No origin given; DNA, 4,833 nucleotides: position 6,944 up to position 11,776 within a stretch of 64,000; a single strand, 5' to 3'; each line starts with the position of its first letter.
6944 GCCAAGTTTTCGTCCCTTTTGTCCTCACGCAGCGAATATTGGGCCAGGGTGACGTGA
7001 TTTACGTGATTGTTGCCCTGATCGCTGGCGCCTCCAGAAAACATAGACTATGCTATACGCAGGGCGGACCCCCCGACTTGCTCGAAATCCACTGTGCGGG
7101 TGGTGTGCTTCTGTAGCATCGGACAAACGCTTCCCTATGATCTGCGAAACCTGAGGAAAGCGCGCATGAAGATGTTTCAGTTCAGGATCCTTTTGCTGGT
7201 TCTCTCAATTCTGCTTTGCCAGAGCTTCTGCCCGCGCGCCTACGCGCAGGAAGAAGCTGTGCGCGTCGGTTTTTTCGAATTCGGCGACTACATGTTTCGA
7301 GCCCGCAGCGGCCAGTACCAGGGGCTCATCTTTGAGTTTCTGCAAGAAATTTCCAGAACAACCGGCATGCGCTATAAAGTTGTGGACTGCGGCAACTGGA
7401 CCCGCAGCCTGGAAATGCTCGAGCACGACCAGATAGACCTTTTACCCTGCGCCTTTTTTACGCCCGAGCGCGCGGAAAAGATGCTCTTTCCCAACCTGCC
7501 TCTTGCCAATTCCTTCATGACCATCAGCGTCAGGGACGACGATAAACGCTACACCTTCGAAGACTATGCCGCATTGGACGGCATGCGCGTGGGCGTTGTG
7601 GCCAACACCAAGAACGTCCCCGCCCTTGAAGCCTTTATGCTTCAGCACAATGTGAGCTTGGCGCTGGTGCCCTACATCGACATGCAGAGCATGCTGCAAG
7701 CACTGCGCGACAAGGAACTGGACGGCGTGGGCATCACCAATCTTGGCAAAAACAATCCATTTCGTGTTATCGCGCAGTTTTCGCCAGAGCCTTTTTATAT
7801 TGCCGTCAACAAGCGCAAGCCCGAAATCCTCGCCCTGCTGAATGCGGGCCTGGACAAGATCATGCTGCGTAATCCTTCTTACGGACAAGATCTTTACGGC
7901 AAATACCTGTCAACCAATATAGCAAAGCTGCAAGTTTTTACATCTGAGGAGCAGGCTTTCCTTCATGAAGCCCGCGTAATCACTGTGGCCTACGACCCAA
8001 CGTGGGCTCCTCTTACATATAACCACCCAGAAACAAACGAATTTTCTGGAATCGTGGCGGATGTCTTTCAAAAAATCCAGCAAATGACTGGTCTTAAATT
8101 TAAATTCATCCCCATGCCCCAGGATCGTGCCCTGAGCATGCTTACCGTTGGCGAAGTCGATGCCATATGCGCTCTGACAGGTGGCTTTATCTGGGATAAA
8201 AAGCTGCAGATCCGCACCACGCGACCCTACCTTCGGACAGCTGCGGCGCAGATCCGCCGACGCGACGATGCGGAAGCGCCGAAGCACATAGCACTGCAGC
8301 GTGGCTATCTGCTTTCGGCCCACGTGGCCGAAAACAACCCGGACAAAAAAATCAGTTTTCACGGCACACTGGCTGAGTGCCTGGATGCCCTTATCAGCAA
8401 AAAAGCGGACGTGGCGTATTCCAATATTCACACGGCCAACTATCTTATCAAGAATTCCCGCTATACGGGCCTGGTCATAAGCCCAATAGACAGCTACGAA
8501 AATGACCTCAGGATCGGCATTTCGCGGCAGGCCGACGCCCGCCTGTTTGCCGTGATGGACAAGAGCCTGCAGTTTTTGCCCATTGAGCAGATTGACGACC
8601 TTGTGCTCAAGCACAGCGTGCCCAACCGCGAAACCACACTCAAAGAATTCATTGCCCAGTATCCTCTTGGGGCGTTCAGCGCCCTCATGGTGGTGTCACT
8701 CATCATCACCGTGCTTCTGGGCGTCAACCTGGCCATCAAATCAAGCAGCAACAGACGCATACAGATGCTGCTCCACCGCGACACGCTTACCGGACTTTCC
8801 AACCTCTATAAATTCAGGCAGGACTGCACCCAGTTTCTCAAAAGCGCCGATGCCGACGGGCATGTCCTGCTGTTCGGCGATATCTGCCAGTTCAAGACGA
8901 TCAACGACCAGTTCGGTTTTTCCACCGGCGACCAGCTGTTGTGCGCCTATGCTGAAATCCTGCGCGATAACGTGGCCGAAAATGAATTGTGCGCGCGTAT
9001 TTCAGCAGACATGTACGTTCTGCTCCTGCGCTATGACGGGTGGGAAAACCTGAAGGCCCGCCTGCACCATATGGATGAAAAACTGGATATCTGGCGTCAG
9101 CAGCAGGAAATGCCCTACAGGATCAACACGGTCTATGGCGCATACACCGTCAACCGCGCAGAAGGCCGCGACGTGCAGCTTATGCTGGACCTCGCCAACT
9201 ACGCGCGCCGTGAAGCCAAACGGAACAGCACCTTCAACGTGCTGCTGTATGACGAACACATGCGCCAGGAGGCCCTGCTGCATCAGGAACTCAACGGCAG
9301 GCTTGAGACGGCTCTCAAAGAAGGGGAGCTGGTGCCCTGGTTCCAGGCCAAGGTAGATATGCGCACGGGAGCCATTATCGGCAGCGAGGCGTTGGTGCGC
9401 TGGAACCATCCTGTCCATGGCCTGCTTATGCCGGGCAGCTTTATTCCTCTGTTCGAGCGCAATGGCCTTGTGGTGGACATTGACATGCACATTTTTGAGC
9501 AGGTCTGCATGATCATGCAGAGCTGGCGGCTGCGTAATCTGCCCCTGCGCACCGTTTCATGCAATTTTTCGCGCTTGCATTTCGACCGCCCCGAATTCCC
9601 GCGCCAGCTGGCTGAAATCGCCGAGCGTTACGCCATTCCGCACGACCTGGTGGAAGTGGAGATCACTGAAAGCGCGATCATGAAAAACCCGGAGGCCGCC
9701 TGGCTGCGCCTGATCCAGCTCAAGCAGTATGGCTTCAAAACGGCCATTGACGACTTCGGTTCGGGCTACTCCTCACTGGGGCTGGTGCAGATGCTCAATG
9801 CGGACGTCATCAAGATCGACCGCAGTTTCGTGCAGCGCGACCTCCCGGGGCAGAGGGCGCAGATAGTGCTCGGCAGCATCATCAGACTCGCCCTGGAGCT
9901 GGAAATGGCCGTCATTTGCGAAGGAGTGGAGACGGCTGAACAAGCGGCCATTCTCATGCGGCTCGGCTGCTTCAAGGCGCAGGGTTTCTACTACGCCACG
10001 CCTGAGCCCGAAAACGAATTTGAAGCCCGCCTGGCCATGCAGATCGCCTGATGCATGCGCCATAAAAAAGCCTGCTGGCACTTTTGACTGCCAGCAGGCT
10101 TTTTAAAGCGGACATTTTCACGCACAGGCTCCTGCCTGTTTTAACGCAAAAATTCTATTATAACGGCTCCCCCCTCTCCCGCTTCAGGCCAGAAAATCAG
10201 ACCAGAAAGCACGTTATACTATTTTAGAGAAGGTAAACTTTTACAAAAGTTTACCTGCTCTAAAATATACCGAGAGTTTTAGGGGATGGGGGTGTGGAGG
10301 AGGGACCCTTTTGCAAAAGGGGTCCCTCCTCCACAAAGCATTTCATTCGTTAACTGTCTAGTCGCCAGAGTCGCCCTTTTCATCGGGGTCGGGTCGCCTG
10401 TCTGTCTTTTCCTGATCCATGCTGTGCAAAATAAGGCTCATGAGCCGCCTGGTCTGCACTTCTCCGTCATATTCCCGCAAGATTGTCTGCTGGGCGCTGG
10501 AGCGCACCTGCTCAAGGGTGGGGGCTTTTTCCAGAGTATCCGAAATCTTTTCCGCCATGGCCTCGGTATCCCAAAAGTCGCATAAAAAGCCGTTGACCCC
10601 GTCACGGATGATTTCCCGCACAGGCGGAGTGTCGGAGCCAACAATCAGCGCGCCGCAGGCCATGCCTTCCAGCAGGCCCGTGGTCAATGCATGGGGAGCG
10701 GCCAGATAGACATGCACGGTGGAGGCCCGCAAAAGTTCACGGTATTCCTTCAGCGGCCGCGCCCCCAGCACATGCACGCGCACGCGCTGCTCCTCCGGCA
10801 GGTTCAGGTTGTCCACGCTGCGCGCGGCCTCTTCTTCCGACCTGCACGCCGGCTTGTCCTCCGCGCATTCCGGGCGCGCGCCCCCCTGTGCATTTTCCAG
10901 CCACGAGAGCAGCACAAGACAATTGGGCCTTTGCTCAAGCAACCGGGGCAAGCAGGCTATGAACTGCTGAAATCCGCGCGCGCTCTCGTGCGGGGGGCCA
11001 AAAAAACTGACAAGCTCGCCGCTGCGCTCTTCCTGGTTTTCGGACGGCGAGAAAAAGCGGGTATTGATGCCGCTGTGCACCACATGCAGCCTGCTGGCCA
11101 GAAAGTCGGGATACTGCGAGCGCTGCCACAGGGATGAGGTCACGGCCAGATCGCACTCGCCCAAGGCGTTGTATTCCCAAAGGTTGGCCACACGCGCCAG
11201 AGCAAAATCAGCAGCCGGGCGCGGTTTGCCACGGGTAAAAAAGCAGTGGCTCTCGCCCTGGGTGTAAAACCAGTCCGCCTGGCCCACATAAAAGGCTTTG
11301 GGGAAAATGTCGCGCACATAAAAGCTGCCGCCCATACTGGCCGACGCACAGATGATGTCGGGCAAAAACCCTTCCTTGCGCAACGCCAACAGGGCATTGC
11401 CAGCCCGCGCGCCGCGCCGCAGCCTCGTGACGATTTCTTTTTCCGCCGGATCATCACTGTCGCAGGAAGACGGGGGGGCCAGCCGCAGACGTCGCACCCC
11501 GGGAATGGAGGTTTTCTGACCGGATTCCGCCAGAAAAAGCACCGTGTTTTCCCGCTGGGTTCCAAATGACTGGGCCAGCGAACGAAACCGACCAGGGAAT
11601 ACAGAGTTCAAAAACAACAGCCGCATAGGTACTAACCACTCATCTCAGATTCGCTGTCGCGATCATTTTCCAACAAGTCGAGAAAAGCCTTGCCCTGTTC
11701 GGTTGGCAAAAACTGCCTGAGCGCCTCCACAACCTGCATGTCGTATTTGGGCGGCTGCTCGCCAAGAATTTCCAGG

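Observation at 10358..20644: TolC / LapB-like ABC / HlyD type I secretion operon continues into a degenerate HD-GYP membrane sensor and a glycosyltransferase: candidate LapD-less, cyclic-nucleotide-gated secretion module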

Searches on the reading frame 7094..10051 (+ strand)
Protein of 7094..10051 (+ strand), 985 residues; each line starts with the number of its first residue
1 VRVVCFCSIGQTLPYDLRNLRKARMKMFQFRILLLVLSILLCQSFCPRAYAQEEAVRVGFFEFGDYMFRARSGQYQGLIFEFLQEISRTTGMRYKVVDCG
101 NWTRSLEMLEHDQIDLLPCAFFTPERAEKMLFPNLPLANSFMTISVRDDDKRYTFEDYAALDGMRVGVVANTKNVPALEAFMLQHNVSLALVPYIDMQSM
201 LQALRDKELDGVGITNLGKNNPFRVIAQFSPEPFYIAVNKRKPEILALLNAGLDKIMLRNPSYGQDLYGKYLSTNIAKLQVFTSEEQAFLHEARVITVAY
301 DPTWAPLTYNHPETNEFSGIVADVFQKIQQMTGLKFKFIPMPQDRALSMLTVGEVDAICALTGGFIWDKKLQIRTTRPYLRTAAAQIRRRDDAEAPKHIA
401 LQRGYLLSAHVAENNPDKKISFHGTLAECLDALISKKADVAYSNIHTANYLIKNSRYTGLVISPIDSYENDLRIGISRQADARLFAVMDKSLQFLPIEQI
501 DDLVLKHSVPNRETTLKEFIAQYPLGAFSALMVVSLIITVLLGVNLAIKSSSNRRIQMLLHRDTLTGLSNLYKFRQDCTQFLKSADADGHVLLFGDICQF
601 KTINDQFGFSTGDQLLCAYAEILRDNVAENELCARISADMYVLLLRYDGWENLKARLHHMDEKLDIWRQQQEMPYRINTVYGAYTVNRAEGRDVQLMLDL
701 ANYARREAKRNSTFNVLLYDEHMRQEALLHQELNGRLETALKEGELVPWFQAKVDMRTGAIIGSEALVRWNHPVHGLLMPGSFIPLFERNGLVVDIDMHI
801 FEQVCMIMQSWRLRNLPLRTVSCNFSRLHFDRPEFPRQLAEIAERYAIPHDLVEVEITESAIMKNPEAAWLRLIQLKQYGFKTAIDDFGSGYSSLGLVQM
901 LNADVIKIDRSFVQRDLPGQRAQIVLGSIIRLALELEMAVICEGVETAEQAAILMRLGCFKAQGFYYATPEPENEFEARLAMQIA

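Call 3: search_protein_families(library=pfam, proteins=[window:7094-10051:+], max_evalue=0.01)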
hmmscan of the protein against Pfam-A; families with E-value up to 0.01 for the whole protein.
window:7094-10051:+ (985 aa): 3 families
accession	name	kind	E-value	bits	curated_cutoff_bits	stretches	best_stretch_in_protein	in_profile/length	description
PF00563.25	EAL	-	6.7e-66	222.5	31.3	1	736-970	3-236/236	EAL domain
PF00497.25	SBP_bac_3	-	9e-28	97.1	26.4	2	66-257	12-117/132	Bacterial extracellular solute-binding proteins, family 3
PF00990.26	GGDEF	-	2.5e-21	76.6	23.8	1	561-711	2-157/161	Diguanylate cyclase, GGDEF domain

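Call 8: search_protein_families(library=ncbifam, proteins=[window:7094-10051:+], max_evalue=0.001)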
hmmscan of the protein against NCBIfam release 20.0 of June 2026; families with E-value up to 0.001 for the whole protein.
window:7094-10051:+ (985 aa): 28 families (the best 25 are shown)
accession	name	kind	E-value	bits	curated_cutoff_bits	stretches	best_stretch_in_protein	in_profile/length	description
NF045675.1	PhdiestaseDibA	equivalog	3.8e-82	276.6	980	1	547-976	191-621/623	phosphodiesterase DibA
NF008467.0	PRK11359.1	equivalog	1.6e-71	241.4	857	1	545-977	360-789/800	oxygen-sensing cyclic-di-GMP phosphodiesterase DosP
NF052458.1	PhdiestGepA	equivalog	3.8e-70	237.1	1200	1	552-976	417-837/840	phosphodiesterase GepA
NF007474.0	PRK10060.1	equivalog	2.1e-67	227.8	782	1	543-981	220-655/663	cyclic di-GMP phosphodiesterase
NF053781.1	cdiGMPphdstlr2612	equivalog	1.7e-65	221.4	1600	1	560-980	836-1265/1268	Tlr1612 family c-di-GMP phosphodiesterase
NF008807.1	PRK11829.1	equivalog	1.6e-47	162.1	733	1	582-980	265-662/670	biofilm formation regulator HmsP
NF052596.1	RR_EAL_PvrR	equivalog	4.4e-47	160.6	580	1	724-981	134-390/398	response regulator cyclic di-GMP phosphodiesterase PvrR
NF007839.0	PRK10551.1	equivalog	3.3e-38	131.5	461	1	737-978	268-508/518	cyclic di-GMP phosphodiesterase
NF007298.0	PRK09776.1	equivalog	2.5e-32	111.7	1135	1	560-976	684-1102/1111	diguanylate cyclase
NF045673.1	c-di-GMPRcptLapD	equivalog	5.4e-27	94.4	1020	1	560-972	236-646/647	cyclic di-GMP receptor LapD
NF052265.1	EAL_dom_RimA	equivalog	7.4e-26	90.9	430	1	750-971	21-234/248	S6 modification regulatory phosphodiesterase RimA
NF051476.1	CDiGphdiTpdA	equivalog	2.5e-18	66.2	1000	1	851-968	451-568/570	cyclic di-GMP phosphodiesterase TpdA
NF008281.1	PRK11059.1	equivalog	8.4e-18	64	663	1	561-972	222-631/633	RNase E specificity factor CsrD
NF007423.1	PRK09966.1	equivalog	2.3e-17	63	325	1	552-646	231-327/390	diguanylate cyclase DgcN/YfiN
TIGR01096.1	3A0103s03R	subfamily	8.2e-16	58.2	256.35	2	292-457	23-193/250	lysine/arginine/ornithine ABC transporter substrate-binding protein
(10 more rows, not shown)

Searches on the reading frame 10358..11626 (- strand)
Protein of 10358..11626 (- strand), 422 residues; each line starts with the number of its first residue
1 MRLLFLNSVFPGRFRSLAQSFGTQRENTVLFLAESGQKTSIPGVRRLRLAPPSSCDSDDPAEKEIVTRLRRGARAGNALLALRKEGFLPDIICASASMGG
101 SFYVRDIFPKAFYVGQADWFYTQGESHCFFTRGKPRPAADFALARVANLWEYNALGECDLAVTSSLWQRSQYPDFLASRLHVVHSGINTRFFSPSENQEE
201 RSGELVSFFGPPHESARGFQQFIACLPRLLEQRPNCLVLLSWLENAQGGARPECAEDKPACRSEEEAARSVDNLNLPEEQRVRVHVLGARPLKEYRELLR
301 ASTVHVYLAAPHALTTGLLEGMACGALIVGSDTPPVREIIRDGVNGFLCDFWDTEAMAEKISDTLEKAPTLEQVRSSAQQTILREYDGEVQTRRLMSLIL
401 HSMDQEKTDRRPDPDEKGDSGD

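Call 3: search_protein_families(library=pfam, proteins=[window:10358-11626:-], max_evalue=0.01)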
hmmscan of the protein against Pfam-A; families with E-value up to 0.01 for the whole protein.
window:10358-11626:- (422 aa): 4 families
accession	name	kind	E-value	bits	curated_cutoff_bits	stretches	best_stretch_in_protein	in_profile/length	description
PF12000.14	Glyco_trans_4_3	-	9.5e-40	136.5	25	1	26-191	2-167/168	Glycosyl transferase family 4 group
PF00534.26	Glycos_transf_1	-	3.4e-15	56.4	26.4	1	271-380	62-171/172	Glycosyl transferases group 1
PF13692.12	Glyco_trans_1_4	-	1.7e-13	51.5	27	1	279-366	56-141/142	Glycosyl transferases group 1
PF13524.12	Glyco_trans_1_2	-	6.7e-08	33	25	1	281-395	14-142/144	Glycosyl transferase-like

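Call 8: search_protein_families(library=ncbifam, proteins=[window:10358-11626:-], max_evalue=0.001)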
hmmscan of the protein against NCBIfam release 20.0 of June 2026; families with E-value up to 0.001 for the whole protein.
window:10358-11626:- (422 aa): 12 families
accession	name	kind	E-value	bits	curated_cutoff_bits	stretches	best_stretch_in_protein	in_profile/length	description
NF041876.1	EPS_EpsE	equivalog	5e-15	55.6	400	1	174-393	182-387/389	exopolysaccharide biosynthesis GT4 family glycosyltransferase EpsE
TIGR03999.1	thiol_BshA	equivalog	4.2e-12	45.7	273.7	1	281-390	254-361/375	N-acetyl-alpha-D-glucosaminyl L-malate synthase BshA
TIGR04063.1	stp3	hypoth_equivalog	5.6e-09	35.4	442.05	1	319-389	312-382/397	TIGR04063 family PEP-CTERM/XrtA system glycosyltransferase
TIGR02149.1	glgA_Coryne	subfamily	9.7e-08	31.5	302.4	1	171-365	162-353/391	glycogen synthase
TIGR02470.1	sucr_synth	equivalog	4.3e-07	28.4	810.4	1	295-398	637-744/784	sucrose synthase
TIGR02472.1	sucr_P_syn_N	equivalog_domain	6.5e-06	25.2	576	1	305-387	344-426/439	sucrose-phosphate synthase, putative, glycosyltransferase domain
NF053787.1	GlcN_PG_synth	equivalog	8.4e-06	24.9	480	1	310-396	268-353/361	N-acetylglucosaminyl phosphatidylglycerol synthase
TIGR04047.1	MSMEG_0565_glyc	hypoth_equivalog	9.3e-06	25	259.85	1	278-387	256-359/373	MSMEG_0565 family glycosyltransferase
NF038229.1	Glyco4_Geo_Pelo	equivalog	1.1e-05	24.6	400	1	281-399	217-333/338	GPMC system family 4 glycosyltransferase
TIGR03088.1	stp2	hypoth_equivalog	7.8e-05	21.9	409.05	1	294-388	265-359/374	TIGR03088 family PEP-CTERM/XrtA system glycosyltransferase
NF047880.1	glyco_SdgA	exception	0.00011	20.9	800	1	299-389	387-478/488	serine-aspartate repeat adhesin O-glycosyltransferase SdgA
TIGR03449.1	mycothiol_MshA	equivalog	0.00013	21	462.5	1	178-379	188-381/406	D-inositol-3-phosphate glycosyltransferase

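Call 66: search_solved_structures(query=window:10358-11626:-, max_evalue=0.001)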
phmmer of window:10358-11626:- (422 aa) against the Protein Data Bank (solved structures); distinct sequences matched with E-value up to 0.001: 10.
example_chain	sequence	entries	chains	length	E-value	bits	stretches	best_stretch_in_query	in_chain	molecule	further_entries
6tvp_A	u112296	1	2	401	9.3e-08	34.7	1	170-365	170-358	Alpha-maltose-1-phosphate synthase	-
2jjm_A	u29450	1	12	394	1.3e-06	30.8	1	287-389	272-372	GLYCOSYL TRANSFERASE, GROUP 1 FAMILY PROTEIN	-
3mbo_A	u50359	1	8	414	1.5e-06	30.7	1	287-389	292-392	Glycosyltransferase, group 1 family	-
8dvz_A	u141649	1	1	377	5.4e-06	28.8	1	283-398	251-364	N, N'-diacetylbacillosaminyl-diphospho-undecaprenol alpha-1,3-N-acetylgalactosaminyltransf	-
8dvw_A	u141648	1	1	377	7.3e-06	28.4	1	283-398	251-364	N, N'-diacetylbacillosaminyl-diphospho-undecaprenol alpha-1,3-N-acetylgalactosaminyltransf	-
8dqd_A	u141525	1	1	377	7.3e-06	28.4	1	283-398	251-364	N, N'-diacetylbacillosaminyl-diphospho-undecaprenol alpha-1,3-N-acetylgalactosaminyltransf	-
5d00_A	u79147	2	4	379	3.7e-05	26.1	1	297-382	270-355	N-acetyl-alpha-D-glucosaminyl L-malate synthase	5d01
4n9w_A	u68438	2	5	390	6.4e-05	25.3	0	314-396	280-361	GDP-mannose-dependent alpha-(1-2)-phosphatidylinositol mannosyltransferase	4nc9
2gej_A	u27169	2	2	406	7.3e-05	25.1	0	314-396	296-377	PHOSPHATIDYLINOSITOL MANNOSYLTRANSFERASE (PimA)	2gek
4xso_B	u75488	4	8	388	0.00084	21.6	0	296-388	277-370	Alr3699 protein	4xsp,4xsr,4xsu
